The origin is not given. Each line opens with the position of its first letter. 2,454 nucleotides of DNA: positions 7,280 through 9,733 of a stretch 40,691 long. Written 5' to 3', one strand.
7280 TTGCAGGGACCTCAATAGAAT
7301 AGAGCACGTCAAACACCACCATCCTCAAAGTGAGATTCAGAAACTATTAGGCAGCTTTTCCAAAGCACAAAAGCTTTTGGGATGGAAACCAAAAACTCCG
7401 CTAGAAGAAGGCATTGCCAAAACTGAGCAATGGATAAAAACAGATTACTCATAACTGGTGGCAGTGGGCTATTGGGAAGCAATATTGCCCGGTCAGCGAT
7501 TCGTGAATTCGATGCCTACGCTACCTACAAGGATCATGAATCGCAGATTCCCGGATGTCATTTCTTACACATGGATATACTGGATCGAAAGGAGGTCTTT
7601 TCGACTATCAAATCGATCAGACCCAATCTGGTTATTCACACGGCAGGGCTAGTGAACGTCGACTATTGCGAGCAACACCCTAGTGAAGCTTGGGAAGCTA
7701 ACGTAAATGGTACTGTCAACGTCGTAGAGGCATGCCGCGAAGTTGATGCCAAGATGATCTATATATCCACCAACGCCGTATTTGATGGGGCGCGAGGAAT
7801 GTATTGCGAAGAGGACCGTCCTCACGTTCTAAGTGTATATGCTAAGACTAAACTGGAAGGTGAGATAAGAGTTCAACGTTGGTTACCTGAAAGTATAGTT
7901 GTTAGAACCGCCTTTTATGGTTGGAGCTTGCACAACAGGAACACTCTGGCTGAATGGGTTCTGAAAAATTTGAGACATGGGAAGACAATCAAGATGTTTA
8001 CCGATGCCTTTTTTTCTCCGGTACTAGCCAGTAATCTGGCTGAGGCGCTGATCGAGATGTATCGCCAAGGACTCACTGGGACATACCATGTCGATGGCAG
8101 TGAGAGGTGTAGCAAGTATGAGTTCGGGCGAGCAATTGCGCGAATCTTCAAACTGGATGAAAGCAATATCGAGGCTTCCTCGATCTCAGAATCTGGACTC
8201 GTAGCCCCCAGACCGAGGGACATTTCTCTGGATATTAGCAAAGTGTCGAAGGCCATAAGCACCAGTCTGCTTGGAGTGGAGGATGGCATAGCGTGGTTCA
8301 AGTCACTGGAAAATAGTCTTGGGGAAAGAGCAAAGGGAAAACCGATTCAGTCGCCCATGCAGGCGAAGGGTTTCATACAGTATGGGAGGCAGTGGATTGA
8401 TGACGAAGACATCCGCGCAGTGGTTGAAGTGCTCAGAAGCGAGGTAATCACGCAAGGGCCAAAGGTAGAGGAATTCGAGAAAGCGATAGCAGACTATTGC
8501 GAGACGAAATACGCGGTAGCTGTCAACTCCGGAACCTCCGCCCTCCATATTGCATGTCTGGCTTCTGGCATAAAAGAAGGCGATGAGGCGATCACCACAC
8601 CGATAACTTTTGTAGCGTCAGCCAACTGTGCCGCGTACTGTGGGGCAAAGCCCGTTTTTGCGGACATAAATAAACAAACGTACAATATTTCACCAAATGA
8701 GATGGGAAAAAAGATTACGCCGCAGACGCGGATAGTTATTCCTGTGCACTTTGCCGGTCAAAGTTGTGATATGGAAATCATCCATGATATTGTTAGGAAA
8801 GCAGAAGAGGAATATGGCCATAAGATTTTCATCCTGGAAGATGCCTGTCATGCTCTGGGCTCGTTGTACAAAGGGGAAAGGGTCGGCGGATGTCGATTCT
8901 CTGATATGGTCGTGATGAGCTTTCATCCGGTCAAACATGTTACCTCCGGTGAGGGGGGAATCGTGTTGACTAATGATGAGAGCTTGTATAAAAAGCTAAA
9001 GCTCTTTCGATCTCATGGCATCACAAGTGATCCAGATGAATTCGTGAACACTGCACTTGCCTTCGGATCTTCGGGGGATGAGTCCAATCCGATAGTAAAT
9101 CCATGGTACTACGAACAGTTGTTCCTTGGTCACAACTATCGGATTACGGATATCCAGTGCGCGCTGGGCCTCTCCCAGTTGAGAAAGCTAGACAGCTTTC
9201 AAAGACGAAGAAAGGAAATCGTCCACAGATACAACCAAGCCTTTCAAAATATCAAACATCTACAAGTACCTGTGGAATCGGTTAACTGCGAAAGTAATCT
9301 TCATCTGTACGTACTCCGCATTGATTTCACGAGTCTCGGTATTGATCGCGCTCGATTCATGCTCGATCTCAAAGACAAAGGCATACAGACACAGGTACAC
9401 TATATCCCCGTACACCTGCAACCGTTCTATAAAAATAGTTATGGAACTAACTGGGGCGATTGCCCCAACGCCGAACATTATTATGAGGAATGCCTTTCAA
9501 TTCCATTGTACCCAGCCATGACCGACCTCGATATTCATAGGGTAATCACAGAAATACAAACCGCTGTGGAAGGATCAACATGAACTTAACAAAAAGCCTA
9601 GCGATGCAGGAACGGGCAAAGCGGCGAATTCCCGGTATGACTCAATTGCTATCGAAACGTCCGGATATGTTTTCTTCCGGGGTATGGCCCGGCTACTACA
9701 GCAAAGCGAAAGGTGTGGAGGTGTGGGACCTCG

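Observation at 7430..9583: Gene fusion of an RmlD-like 4-ketoreductase with a PseC-type 4-aminotransferase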

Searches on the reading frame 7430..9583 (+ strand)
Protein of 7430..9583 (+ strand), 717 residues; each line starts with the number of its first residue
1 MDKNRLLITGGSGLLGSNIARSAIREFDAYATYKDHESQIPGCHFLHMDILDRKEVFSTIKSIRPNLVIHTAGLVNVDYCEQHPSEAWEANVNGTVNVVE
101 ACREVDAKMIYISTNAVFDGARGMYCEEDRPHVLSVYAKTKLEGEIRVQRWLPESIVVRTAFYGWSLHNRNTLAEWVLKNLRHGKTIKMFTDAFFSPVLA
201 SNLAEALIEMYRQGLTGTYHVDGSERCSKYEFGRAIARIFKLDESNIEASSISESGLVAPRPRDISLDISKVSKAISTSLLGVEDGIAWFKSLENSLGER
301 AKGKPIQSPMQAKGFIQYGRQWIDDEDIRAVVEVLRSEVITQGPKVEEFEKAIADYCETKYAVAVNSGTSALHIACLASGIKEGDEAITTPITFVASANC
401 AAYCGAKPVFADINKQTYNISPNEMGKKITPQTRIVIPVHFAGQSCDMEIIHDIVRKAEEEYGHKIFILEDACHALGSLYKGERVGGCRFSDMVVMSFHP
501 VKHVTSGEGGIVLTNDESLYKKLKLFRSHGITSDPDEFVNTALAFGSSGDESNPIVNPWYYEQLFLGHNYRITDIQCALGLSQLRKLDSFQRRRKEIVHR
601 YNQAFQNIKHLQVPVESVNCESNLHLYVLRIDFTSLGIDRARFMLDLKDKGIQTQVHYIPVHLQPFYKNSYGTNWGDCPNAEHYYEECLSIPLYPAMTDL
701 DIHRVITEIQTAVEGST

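Call 3: search_protein_families(library=pfam, proteins=[window:7430-9583:+])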
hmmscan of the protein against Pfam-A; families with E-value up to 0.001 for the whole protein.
window:7430-9583:+ (717 aa): 10 families
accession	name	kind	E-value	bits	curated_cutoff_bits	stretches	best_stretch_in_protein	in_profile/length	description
PF01041.23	DegT_DnrJ_EryC1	-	4.5e-119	398.3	19.8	1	323-709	3-359/360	DegT/DnrJ/EryC1/StrS aminotransferase family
PF04321.23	RmlD_sub_bind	-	2.4e-55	188.1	27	1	5-280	2-271/287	RmlD substrate binding domain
PF01370.27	Epimerase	-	1.4e-23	84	20.9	1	7-192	2-204/240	NAD dependent epimerase/dehydratase family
PF16363.11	GDP_Man_Dehyd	-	1.1e-15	58.3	27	1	7-147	1-163/332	GDP-mannose 4,6 dehydratase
PF02719.21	Polysacc_synt_2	-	4.3e-12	46.3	20.2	1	26-115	33-129/293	Polysaccharide biosynthesis protein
PF01073.25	3Beta_HSD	-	1.4e-11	44.4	22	1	7-141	1-150/280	3-beta hydroxysteroid dehydrogenase/isomerase family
PF07993.18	NAD_binding_4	-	2.4e-08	33.9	20.1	1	66-129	90-151/258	Male sterility protein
PF01053.26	Cys_Met_Meta_PP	-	3.5e-06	26.3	27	1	342-536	50-236/381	Cys/Met metabolism PLP-dependent enzyme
PF00155.27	Aminotran_1_2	-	0.0001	22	19.7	1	346-436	44-150/361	Aminotransferase class I and II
PF01212.27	Beta_elim_lyase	-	0.00049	19.9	27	1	338-517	26-214/288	Beta-eliminating lyase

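Call 4: search_protein_families(library=ncbifam, proteins=[window:7430-9583:+])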
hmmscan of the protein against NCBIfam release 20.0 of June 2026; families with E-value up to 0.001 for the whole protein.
window:7430-9583:+ (717 aa): 34 families (the best 25 are shown)
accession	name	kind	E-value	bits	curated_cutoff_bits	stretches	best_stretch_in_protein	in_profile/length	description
TIGR03588.1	PseC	equivalog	3.5e-148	493.6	423.5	1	316-711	2-378/380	UDP-4-amino-4,6-dideoxy-N-acetyl-beta-L-altrosamine transaminase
NF008658.2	PRK11658.1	equivalog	2.3e-89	299.7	631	1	314-713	3-377/379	UDP-4-amino-4-deoxy-L-arabinose aminotransferase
TIGR04181.1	NHT_00031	hypoth_equivalog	1.3e-69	234.8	420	2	326-545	11-239/359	LegC family aminotransferase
NF008687.0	PRK11706.1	equivalog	5.8e-65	219.5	375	1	317-712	3-373/375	dTDP-4-amino-4,6-dideoxygalactose transaminase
NF011936.0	PRK15407.1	equivalog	3.3e-57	194.2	423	1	310-714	31-437/440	lipopolysaccharide biosynthesis protein RfbH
TIGR01214.1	rmlD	equivalog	8.3e-56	189.2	224.05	1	5-280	1-271/285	dTDP-4-dehydrorhamnose reductase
TIGR02379.1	ECA_wecE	subfamily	1.1e-50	172.5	434.85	1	342-713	29-375/376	dTDP-4-amino-4,6-dideoxy-D-glucose transaminase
TIGR04427.1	PLP_DesI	equivalog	8.7e-50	169.9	650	2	339-535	46-233/390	dTDP-4-dehydro-6-deoxyglucose aminotransferase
NF007440.0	PRK09987.1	equivalog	3.7e-17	62.6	308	1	49-279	39-278/299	dTDP-4-dehydrorhamnose reductase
TIGR01179.1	galE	equivalog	2.7e-14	52.8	262.3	1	5-145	1-153/332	UDP-glucose 4-epimerase GalE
TIGR01181.1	dTDP_gluc_dehyt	equivalog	8.3e-14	51.4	365.1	1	5-247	1-268/321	dTDP-glucose 4,6-dehydratase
TIGR04180.1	EDH_00030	hypoth_equivalog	5.7e-11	42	475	1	42-142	50-150/297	NAD-dependent 4,6-dehydratase LegB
NF042423.1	oxyalk_red_Shew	equivalog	4.1e-10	39.3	580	1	4-148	9-156/331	2-alkyl-3-oxoalkanoate reductase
TIGR02622.1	CDP_4_6_dhtase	equivalog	4e-09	36.1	278.45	1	45-149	58-166/352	CDP-glucose 4,6-dehydratase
TIGR03589.1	PseB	equivalog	4.1e-08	32.5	407.75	1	39-115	51-126/324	UDP-N-acetylglucosamine 4,6-dehydratase (inverting)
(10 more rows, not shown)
